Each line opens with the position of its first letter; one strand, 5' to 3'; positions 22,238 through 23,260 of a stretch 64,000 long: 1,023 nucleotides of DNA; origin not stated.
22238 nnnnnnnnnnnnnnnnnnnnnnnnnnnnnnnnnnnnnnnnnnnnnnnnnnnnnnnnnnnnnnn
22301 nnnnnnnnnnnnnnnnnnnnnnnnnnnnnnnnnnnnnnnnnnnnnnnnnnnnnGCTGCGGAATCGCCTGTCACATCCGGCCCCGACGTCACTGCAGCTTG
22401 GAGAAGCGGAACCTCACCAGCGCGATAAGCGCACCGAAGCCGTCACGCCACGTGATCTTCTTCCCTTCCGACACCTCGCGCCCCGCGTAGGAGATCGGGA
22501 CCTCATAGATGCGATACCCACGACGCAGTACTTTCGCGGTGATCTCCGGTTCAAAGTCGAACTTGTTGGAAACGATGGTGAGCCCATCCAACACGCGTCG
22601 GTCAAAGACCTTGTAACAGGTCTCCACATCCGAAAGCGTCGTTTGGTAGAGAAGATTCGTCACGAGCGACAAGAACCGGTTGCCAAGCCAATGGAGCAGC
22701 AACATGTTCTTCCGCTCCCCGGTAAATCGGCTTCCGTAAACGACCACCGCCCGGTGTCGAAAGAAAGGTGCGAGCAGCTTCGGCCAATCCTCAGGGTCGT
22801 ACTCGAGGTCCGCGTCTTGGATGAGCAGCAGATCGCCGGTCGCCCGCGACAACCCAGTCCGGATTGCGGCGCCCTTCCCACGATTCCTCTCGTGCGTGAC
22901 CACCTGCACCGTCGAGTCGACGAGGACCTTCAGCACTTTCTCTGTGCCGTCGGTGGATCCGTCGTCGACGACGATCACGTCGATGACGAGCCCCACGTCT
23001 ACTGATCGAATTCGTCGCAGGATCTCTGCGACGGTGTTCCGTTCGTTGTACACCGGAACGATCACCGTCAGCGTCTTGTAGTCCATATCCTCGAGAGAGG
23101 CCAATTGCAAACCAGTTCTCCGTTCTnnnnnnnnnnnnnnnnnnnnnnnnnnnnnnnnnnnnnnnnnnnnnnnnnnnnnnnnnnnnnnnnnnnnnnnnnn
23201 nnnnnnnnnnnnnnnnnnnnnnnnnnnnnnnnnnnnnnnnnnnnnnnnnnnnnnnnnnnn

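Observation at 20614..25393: ugd-uxs-GT2-GT-C operon: Arn/Rgt-like logic predicting a polyprenyl-phosphate-xylose (or -uronate) donor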

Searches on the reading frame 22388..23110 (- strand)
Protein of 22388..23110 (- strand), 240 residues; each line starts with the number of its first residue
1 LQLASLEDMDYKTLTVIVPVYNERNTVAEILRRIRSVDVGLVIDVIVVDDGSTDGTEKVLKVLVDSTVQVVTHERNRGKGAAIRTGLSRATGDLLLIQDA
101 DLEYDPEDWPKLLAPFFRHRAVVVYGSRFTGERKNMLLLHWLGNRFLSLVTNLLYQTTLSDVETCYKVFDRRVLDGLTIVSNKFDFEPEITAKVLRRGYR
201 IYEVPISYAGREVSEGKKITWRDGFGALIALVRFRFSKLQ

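Call 4: search_protein_families(library=pfam, proteins=[window:22388-23086:-], max_evalue=0.01)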
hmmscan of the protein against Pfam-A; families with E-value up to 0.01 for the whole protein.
window:22388-23086:- (232 aa): 5 families
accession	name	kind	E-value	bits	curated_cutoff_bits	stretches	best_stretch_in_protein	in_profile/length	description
PF00535.33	Glycos_transf_2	-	4.1e-34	118.4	23.3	1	7-167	1-165/168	Glycosyl transferase family 2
PF10111.15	Glyco_tranf_2_2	-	5.3e-09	36.4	27.3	1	7-96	1-94/276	Glycosyltransferase like family 2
PF13641.12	Glyco_tranf_2_3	-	1.9e-07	31.8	27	1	6-128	3-131/230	Glycosyltransferase like family 2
PF13704.12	Glyco_tranf_2_4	-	0.00047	21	27.5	1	14-93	2-81/98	Glycosyl transferase family 2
PF13506.12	Glyco_transf_21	-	0.00065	19.6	21.7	0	71-149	18-94/174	Glycosyl transferase family 21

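Call 5: search_protein_families(library=ncbifam, proteins=[window:22388-23086:-], max_evalue=0.01)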
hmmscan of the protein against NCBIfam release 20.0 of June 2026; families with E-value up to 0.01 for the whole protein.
window:22388-23086:- (232 aa): 23 families
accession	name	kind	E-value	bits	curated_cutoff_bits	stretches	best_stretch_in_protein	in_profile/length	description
TIGR04182.1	glyco_TIGR04182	equivalog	2.6e-34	119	325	1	6-225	2-216/293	S-layer glycoprotein N-glycosyltransferase AglJ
NF058614.1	PPMAGASynPpgS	equivalog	4.5e-21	75.3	370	1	8-209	4-205/226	polyprenyl-phospho-N-acetylgalactosaminyl synthase PpgS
NF041391.1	DPhHxTase_Halo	equivalog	4.7e-20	71.5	375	1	12-204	3-187/213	dolichyl-phosphate hexose transferase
NF007986.1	PRK10714.1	equivalog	8.5e-20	71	529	1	4-209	6-209/316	undecaprenyl-phosphate 4-deoxy-4-formamido-L-arabinose transferase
NF047588.1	GlcsyltransPgfSStrep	equivalog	1.1e-17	64.2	500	1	6-176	3-174/308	glycosyltransferase PgfS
TIGR04283.1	glyco_like_mftF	equivalog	3.8e-17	62.6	182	1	6-136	1-126/221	TIGR04283 family arsenosugar biosynthesis glycosyltransferase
TIGR03965.1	mycofact_glyco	equivalog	5.1e-17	61.9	280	1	4-124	74-194/467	mycofactocin biosynthesis glycosyltransferase MftF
NF010496.0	PRK13915.1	equivalog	1.6e-15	57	262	1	4-114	31-148/307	glucosyl-3-phosphoglycerate synthase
TIGR03937.1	PgaC_IcaA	equivalog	2.7e-15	56.2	422.3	1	2-99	43-141/407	poly-beta-1,6-N-acetyl-D-glucosamine synthase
NF041875.1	EPS_EpsD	equivalog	7.3e-13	48.6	370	1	6-118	1-114/325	exopolysaccharide biosynthesis glycosyltransferase EpsD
NF007482.0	PRK10073.1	equivalog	9e-13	47.9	423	1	4-105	6-107/334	glycosyltransferase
NF047683.1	TeichurnBiosyTuaG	equivalog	4.5e-10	39.6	400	1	5-106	7-109/252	teichuronic acid biosynthesis protein TuaG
TIGR04242.1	nodulat_NodC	equivalog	1.4e-08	34.1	550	1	6-104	50-152/395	chitooligosaccharide synthase NodC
NF038302.1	EPS_HpsE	equivalog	6.6e-08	31.9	300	1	6-123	3-126/307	hormogonium polysaccharide biosynthesis glycosyltransferase HpsE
TIGR03111.1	glyc2_xrt_Gpos1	hypoth_equivalog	3.5e-07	29.4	363.95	1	3-108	48-156/439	TIGR03111 family XrtG-associated glycosyltransferase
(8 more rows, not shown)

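Call 20: find_homologous_proteins(query=window:22388-23086:-, max_evalue=1e-20)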
Query window:22388-23086:- (232 aa): 8000 proteins with E <= 1e-20 among 8000 candidates; the best 120 are listed.
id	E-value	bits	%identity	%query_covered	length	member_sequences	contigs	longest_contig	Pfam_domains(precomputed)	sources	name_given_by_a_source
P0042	5.2e-148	509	100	100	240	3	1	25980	PF10111.15,PF13641.13,PF00535.33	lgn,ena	-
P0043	5.0e-140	483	94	100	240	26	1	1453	PF10111.15,PF13641.13,PF00535.33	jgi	jgi:glycosyltransferase involved in cell wall biosynthesis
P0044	7.9e-133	459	89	99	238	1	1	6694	PF10111.15,PF13641.13,PF00535.33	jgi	jgi:glycosyltransferase involved in cell wall biosynthesis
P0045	8.1e-131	452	86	100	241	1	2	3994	PF10111.15,PF13641.13,PF00535.33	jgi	jgi:glycosyltransferase involved in cell wall biosynthesis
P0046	2.5e-130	451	86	100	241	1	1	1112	PF10111.15,PF13641.13,PF00535.33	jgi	jgi:glycosyltransferase involved in cell wall biosynthesis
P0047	5.8e-129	446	85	100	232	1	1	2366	PF10111.15,PF13641.13,PF00535.33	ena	-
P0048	1.0e-128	446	85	100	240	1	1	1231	PF10111.15,PF13641.13,PF00535.33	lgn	-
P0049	3.9e-125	434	83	99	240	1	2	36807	PF10111.15,PF13641.13,PF00535.33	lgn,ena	-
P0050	2.1e-123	428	81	99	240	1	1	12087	PF10111.15,PF13641.13,PF00535.33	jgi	-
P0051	2.7e-123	428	80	99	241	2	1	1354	PF10111.15,PF13641.13,PF00535.33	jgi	jgi:glycosyltransferase involved in cell wall biosynthesis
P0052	5.0e-123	427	81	99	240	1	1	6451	PF10111.15,PF13641.13,PF00535.33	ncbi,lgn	-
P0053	9.7e-123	426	79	99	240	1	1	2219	PF10111.15,PF13641.13,PF00535.33,PF12804.14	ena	-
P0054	6.5e-122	423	81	99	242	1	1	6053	PF10111.15,PF13641.13,PF00535.33,PF12804.14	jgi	jgi:glycosyltransferase involved in cell wall biosynthesis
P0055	4.0e-121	421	78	99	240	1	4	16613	PF10111.15,PF13641.13,PF00535.33,PF12804.14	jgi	-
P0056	4.3e-121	421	79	99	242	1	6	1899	PF10111.15,PF13641.13,PF00535.33,PF12804.14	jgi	jgi:glycosyltransferase involved in cell wall biosynthesis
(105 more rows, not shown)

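Call 21: find_related_loci(query=window:22388-23110:-, collection=genome_contigs, flank=10000)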
Query window:22388-23110:- (240 aa) in genome_contigs; peptide patterns used: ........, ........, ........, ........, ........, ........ (x = any residue, [..] = any of these).
600 stretches matched a pattern (row limit reached: there are more); 521 encode a relative of the query (tblastn E <= 1e-3); the best 80 are kept; 80 distinct loci.
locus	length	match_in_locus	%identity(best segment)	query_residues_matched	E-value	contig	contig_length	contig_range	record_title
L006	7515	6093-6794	77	5-238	4e-123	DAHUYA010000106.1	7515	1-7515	MAG TPA_asm: Acidimicrobiaceae bacterium isolate clean1660 k141_1132073, whole genome shotgun sequence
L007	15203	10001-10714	76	1-238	2e-120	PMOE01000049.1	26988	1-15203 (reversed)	MAG: Acidimicrobiaceae bacterium isolate palsa_457 73.20110600_P1M.11_contig_1114, whole genome shotgun sequence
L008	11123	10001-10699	72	6-238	1e-119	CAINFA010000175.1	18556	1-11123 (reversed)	MAG: uncultured actinobacterium isolate AlinenLipids_bin-7546 genome assembly, contig: bin-7546:175/245, whole genome sh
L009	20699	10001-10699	74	6-238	2e-119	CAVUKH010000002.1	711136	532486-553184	MAG: uncultured Acidimicrobiaceae bacterium isolate MFD01716.bin.2.97 genome assembly, contig: contig_13902, whole genom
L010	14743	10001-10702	74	7-240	3e-119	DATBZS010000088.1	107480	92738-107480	MAG TPA_asm: Acidimicrobiales bacterium isolate SMAG_U7625 k141_127833, whole genome shotgun sequence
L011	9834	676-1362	75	11-239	2e-119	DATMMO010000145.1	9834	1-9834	MAG TPA_asm: Acidimicrobiales bacterium isolate SMAG_U12825 k141_4177029, whole genome shotgun sequence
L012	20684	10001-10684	75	11-238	2e-119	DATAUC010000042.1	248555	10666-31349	MAG TPA_asm: Acidimicrobiales bacterium isolate SMAG_U5562 k141_2086949, whole genome shotgun sequence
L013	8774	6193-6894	78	5-238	8e-119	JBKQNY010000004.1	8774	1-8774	MAG: Acidimicrobiales bacterium isolate LASCr2D2E2F__bin_86 LASCr2D2E2F_000000014210, whole genome shotgun sequence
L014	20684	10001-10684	75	11-238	8e-119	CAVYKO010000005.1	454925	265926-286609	MAG: uncultured Acidimicrobiaceae bacterium isolate MFD04967.bin.2.96 genome assembly, contig: contig_34587, whole genom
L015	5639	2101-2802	79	5-238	3e-119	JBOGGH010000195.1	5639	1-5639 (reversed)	MAG: Acidimicrobiales bacterium isolate SE1507_metabat2.bin.66_sub NODE_11840_length_5639_cov_1.474782, whole genome sho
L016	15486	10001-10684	76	11-238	9e-119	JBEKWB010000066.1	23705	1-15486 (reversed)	MAG: Acidimicrobiales bacterium isolate SPRUCE 618 SPRUCE_618_66, whole genome shotgun sequence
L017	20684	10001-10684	75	11-238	3e-118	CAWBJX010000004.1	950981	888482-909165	MAG: uncultured Acidimicrobiaceae bacterium isolate MFD03044.bin.2.82 genome assembly, contig: contig_16283, whole genom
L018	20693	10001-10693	73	9-239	3e-118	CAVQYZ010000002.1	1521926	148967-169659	MAG: uncultured Acidimicrobiaceae bacterium isolate MFD00082.bin.1.10 genome assembly, contig: contig_1908, whole genome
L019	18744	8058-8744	75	11-239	3e-118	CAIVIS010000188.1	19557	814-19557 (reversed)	MAG: uncultured Acidimicrobiaceae bacterium isolate KR3_bin-1063 genome assembly, contig: bin-1063:188/465, whole genome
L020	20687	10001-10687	75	11-239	3e-118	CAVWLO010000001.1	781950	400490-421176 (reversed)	MAG: uncultured Acidimicrobiaceae bacterium isolate MFD09286.bin.2.1 genome assembly, contig: contig_16462, whole genome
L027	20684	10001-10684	74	11-238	9e-118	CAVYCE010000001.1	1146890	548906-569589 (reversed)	MAG: uncultured Acidimicrobiaceae bacterium isolate MFD04540.bin.1.34 genome assembly, contig: contig_14787, whole genom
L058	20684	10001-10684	74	11-238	2e-116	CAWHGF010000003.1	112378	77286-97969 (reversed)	MAG: uncultured Acidimicrobiaceae bacterium isolate MFD00731.bin.3.26 genome assembly, contig: contig_48566, whole genom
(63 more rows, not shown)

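Call 34: search_protein_families(library=ncbifam, proteins=[L027:4973-5713:+, L027:5789-6796:+, L027:6800-7714:+, L027:10701-11579:+, L027:11583-12635:+, L027:3165-4925:-, L027:1988-3160:-, L027:13454-16150:-, L058:12665-13690:-, L058:14496-15722:-], max_evalue=0.00001)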
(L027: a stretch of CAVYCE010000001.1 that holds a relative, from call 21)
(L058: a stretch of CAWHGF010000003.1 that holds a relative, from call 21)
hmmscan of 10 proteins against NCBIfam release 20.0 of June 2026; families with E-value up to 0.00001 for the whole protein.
L027:4973-5713:+ (246 aa): 11 families
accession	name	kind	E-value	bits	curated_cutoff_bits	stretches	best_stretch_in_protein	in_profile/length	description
TIGR00121.1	birA_ligase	equivalog_domain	3.2e-52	177.4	83.1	1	7-242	1-234/235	biotin--[acetyl-CoA-carboxylase] ligase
NF006206.0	PRK08330.1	equivalog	6.6e-43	146.8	311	1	6-240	11-238/243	biotin--protein ligase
NF008848.0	PRK11886.1-3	equivalog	1.4e-39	136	362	1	3-244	75-316/319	bifunctional biotin--[acetyl-CoA-carboxylase] ligase/biotin operon repressor BirA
NF008847.0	PRK11886.1-2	equivalog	4.6e-38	131.3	293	1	14-240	87-314/320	bifunctional biotin--[acetyl-CoA-carboxylase] ligase/biotin operon repressor BirA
NF005405.0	PRK06955.1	equivalog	1e-31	110.2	312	1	6-245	33-295/300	biotin--[acetyl-CoA-carboxylase] ligase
NF008850.0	PRK11886.1-5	equivalog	5e-28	98.2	489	1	11-240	84-314/320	bifunctional biotin--[acetyl-CoA-carboxylase] ligase/biotin operon repressor BirA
NF008849.0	PRK11886.1-4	equivalog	4e-27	95.2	474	1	11-244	84-317/320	bifunctional biotin--[acetyl-CoA-carboxylase] ligase/biotin operon repressor BirA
NF008846.0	PRK11886.1-1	equivalog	5e-23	81.9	353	1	30-239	99-305/312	bifunctional biotin--[acetyl-CoA-carboxylase] ligase/biotin operon repressor BirA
NF009862.0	PRK13325.1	equivalog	8.4e-16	57.7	761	1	28-241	107-321/592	bifunctional biotin--[acetyl-CoA-carboxylase] ligase/type III pantothenate kinase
NF004607.0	PRK05935.1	equivalog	5.3e-15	55.7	219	1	12-170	9-170/190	biotin--protein ligase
NF006294.0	PRK08477.1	equivalog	2.2e-14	53.3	179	1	7-138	5-132/214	biotin--[acetyl-CoA-carboxylase] ligase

L027:5789-6796:+ (335 aa): 23 families
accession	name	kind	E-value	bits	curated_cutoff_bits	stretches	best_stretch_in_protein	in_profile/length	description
TIGR01181.1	dTDP_gluc_dehyt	equivalog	1.1e-128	428.9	365.1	1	2-320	1-321/321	dTDP-glucose 4,6-dehydratase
NF007490.0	PRK10084.1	subfamily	3.5e-94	315.8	649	1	1-321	1-345/361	dTDP-glucose 4,6-dehydratase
NF007582.0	PRK10217.1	equivalog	2.6e-92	309.7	698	1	2-321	3-342/355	dTDP-glucose 4,6-dehydratase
TIGR04180.1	EDH_00030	hypoth_equivalog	1.6e-40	139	475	1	4-297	2-296/297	NAD-dependent 4,6-dehydratase LegB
TIGR01179.1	galE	equivalog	1.6e-37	129.1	262.3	1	2-313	1-328/332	UDP-glucose 4-epimerase GalE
NF007956.0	PRK10675.1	subfamily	3.3e-22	79.1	394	1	1-154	1-153/338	UDP-glucose 4-epimerase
TIGR02197.1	heptose_epim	equivalog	4.4e-22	78.7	274.6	1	3-312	1-315/316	ADP-glyceromanno-heptose 6-epimerase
TIGR02622.1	CDP_4_6_dhtase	equivalog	4.1e-19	68.9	278.45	1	2-312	6-332/352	CDP-glucose 4,6-dehydratase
TIGR01472.1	gmd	equivalog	6.9e-19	68.2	415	1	45-262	50-270/342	GDP-mannose 4,6-dehydratase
TIGR03466.1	HpnA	hypoth_equivalog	1.1e-18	67.3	367.65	1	2-243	2-230/327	hopanoid-associated sugar epimerase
NF047922.1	GDPFucSynFcl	equivalog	2.5e-18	66.6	500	1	62-314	43-305/308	GDP-L-fucose synthase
NF042422.1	oxyalk_red_OleD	equivalog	1.2e-13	51.2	580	1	1-268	1-258/329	2-alkyl-3-oxoalkanoate reductase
NF052578.1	StrlDmthSdmBMthl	equivalog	3e-13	50.2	600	1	1-263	1-248/328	sterol demethylase protein SdmB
TIGR01746.1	Thioester-redct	subfamily_domain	9.4e-13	48.1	213.35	1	4-246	3-265/371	thioester reductase domain-containing protein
NF043036.1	ErythonDh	equivalog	5.4e-12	45.6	325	1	1-164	1-163/321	D-erythronate dehydrogenase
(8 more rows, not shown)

L027:6800-7714:+ (304 aa): 7 families
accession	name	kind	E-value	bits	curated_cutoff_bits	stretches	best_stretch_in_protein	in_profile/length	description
TIGR01214.1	rmlD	equivalog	7.4e-82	274.6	224.05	1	2-295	1-283/285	dTDP-4-dehydrorhamnose reductase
NF007440.0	PRK09987.1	equivalog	8.2e-47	159.9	308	1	1-299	1-295/299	dTDP-4-dehydrorhamnose reductase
TIGR01179.1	galE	equivalog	3.3e-09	36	262.3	1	54-154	53-154/332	UDP-glucose 4-epimerase GalE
TIGR01181.1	dTDP_gluc_dehyt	equivalog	1.5e-07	30.9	365.1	1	55-153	57-159/321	dTDP-glucose 4,6-dehydratase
NF043036.1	ErythonDh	equivalog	2.2e-07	30.4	325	1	1-153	1-157/321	D-erythronate dehydrogenase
TIGR02197.1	heptose_epim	equivalog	6.2e-07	28.9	274.6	0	37-150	35-143/316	ADP-glyceromanno-heptose 6-epimerase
TIGR02622.1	CDP_4_6_dhtase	equivalog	1.8e-06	27.4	278.45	1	55-152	61-161/352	CDP-glucose 4,6-dehydratase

L027:10701-11579:+ (292 aa): 4 families
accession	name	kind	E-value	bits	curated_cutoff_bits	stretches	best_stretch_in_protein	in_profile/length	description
TIGR03965.1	mycofact_glyco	equivalog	1.2e-14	54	280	1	176-287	224-336/467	mycofactocin biosynthesis glycosyltransferase MftF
NF041875.1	EPS_EpsD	equivalog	6.3e-09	35.7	370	1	23-236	23-209/325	exopolysaccharide biosynthesis glycosyltransferase EpsD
TIGR01556.1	rhamnosyltran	subfamily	1e-07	31.5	200.55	1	30-244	21-211/281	rhamnosyltransferase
NF045692.1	OglycostaseCruG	equivalog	2.1e-06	27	600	1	174-270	196-290/386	2'-O-glycosyltransferase CruG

L027:11583-12635:+ (350 aa): 0 families

L027:3165-4925:- (586 aa): 37 families (the best 25 are shown)
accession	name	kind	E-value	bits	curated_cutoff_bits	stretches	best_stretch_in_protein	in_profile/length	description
NF009554.0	PRK12999.1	equivalog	5.8e-187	623.8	965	2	2-455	5-466/1147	pyruvate carboxylase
NF006406.0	PRK08654.1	equivalog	9.5e-185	614.8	739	1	1-449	1-448/499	acetyl-CoA carboxylase biotin carboxylase subunit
NF006367.0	PRK08591.1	subfamily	9.1e-182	604.8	597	1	1-446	1-446/451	acetyl-CoA carboxylase biotin carboxylase subunit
TIGR00514.1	accC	equivalog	1.2e-174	581.4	626.5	1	1-446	1-446/449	acetyl-CoA carboxylase biotin carboxylase subunit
TIGR01235.1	pyruv_carbox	equivalog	4.3e-171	570.9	1114.45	2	4-449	1-456/1143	pyruvate carboxylase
TIGR02712.1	urea_carbox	equivalog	7.5e-168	560.5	1303.85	2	3-466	2-464/1201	urea carboxylase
NF004085.0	PRK05586.1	equivalog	5.7e-165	549.5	723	1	1-445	1-445/448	acetyl-CoA carboxylase biotin carboxylase subunit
NF005525.0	PRK07178.1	equivalog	6.4e-161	536.1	768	1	1-457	1-455/471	acetyl-CoA carboxylase biotin carboxylase subunit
NF009471.0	PRK12833.1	equivalog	8.2e-161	535.7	686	1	2-447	5-450/467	acetyl-CoA carboxylase biotin carboxylase subunit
NF006287.0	PRK08463.1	equivalog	2e-147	491.9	775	1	1-446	1-446/479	acetyl-CoA carboxylase subunit A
NF006286.0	PRK08462.1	equivalog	6.4e-147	490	740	1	2-443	4-443/445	acetyl-CoA carboxylase biotin carboxylase subunit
NF004173.0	PRK05641.1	equivalog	1.7e-19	70.9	199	1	496-581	64-148/153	putative acetyl-CoA carboxylase biotin carboxyl carrier protein subunit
NF006761.0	PRK09282.1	domain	2.9e-19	69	402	1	513-586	517-590/591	pyruvate carboxylase subunit B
NF005117.0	PRK06549.1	equivalog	3.3e-19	69.8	159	1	506-584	50-128/130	acetyl-CoA carboxylase biotin carboxyl carrier protein subunit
NF010643.0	PRK14040.1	subfamily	3.2e-18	65.5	892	1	467-583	477-592/595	oxaloacetate decarboxylase subunit alpha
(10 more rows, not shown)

L027:1988-3160:- (390 aa): 4 families
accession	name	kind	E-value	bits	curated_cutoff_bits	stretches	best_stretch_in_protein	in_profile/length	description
TIGR01891.1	amidohydrolases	subfamily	5.1e-55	187.1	153.75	1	23-352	2-357/366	amidohydrolase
NF040868.1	carboxypep_CpsA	equivalog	1.1e-18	67.1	500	1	21-234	14-253/391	carboxypeptidase CpsA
NF038260.1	ectoine_DoeB_2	equivalog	3.8e-13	49.1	550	1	19-341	5-348/378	N(2)-acetyl-L-2,4-diaminobutanoate deacetylase DoeB2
NF005602.0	PRK07338.1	equivalog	4.6e-09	35.4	357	1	111-304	148-341/409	hydrolase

L027:13454-16150:- (898 aa): 0 families

L058:12665-13690:- (341 aa): 15 families
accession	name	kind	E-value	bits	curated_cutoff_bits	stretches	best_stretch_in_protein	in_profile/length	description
TIGR01179.1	galE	equivalog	2.5e-30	105.5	262.3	1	4-335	2-328/332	UDP-glucose 4-epimerase GalE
TIGR04180.1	EDH_00030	hypoth_equivalog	2e-25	89.5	475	1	4-317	1-294/297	NAD-dependent 4,6-dehydratase LegB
TIGR01181.1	dTDP_gluc_dehyt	equivalog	6.5e-23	81.3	365.1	2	207-333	190-312/321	dTDP-glucose 4,6-dehydratase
NF007956.0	PRK10675.1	subfamily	1.2e-19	70.7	394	1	3-332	2-329/338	UDP-glucose 4-epimerase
NF047922.1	GDPFucSynFcl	equivalog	2.2e-17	63.5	500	1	69-331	53-300/308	GDP-L-fucose synthase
NF011728.1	PRK15181.1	equivalog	2.2e-13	50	760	1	5-243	19-243/348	Vi polysaccharide biosynthesis UDP-N-acetylglucosaminuronic acid C-4 epimerase TviC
NF008872.0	PRK11908.1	equivalog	2.8e-12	46.3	294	1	2-333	2-336/349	bifunctional UDP-4-keto-pentose/UDP-xylose synthase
TIGR02197.1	heptose_epim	equivalog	7.9e-11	41.7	274.6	1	4-290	1-269/316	ADP-glyceromanno-heptose 6-epimerase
NF005998.1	PRK08125.1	equivalog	2.4e-09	36.2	777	1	3-329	317-646/649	bifunctional UDP-4-amino-4-deoxy-L-arabinose formyltransferase/UDP-glucuronic acid oxidase ArnA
TIGR03466.1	HpnA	hypoth_equivalog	5.9e-09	35.3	367.65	1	3-188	2-176/327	hopanoid-associated sugar epimerase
NF007490.0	PRK10084.1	subfamily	2.8e-08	33.1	649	0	206-332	205-334/361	dTDP-glucose 4,6-dehydratase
NF042422.1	oxyalk_red_OleD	equivalog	1e-06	28.3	580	0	4-186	3-172/329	2-alkyl-3-oxoalkanoate reductase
NF041015.1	UDPsulfquin_syn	equivalog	1.2e-06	27.7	575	0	4-41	3-40/384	UDP-sulfoquinovose synthase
NF007582.0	PRK10217.1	equivalog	2.1e-06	27.1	698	0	206-316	198-315/355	dTDP-glucose 4,6-dehydratase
TIGR01746.1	Thioester-redct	subfamily_domain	3.9e-06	26.4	213.35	0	108-206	119-219/371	thioester reductase domain-containing protein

L058:14496-15722:- (408 aa): 7 families
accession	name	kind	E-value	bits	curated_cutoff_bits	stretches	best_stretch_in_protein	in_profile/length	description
TIGR03026.1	NDP-sugDHase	subfamily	1.1e-77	261.6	189.8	1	20-391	3-396/413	nucleotide sugar dehydrogenase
NF040825.1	UDPMaNacDH_Arch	equivalog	3.9e-49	167.6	750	1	20-390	3-381/418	UDP-N-acetyl-D-mannosamine dehydrogenase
NF041297.1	UDPGDh_AglM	equivalog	8.5e-39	133.7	670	1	20-359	4-360/429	UDP-glucose 6-dehydrogenase AglM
NF008286.0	PRK11064.1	equivalog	5.6e-38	130.6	459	1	19-389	5-402/420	UDP-N-acetyl-D-mannosamine dehydrogenase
NF047673.2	TeichurnBiosyTuaD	equivalog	9.8e-36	123.8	700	1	20-358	4-353/439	UDP-glucose 6-dehydrogenase TuaD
NF011631.0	PRK15057.1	equivalog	8.4e-17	61.3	757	1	20-360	3-341/388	UDP-glucose 6-dehydrogenase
NF011729.0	PRK15182.1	equivalog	1.2e-14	53.9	592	1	20-359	9-358/425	Vi polysaccharide biosynthesis UDP-N-acetylglucosamine C-6 dehydrogenase TviB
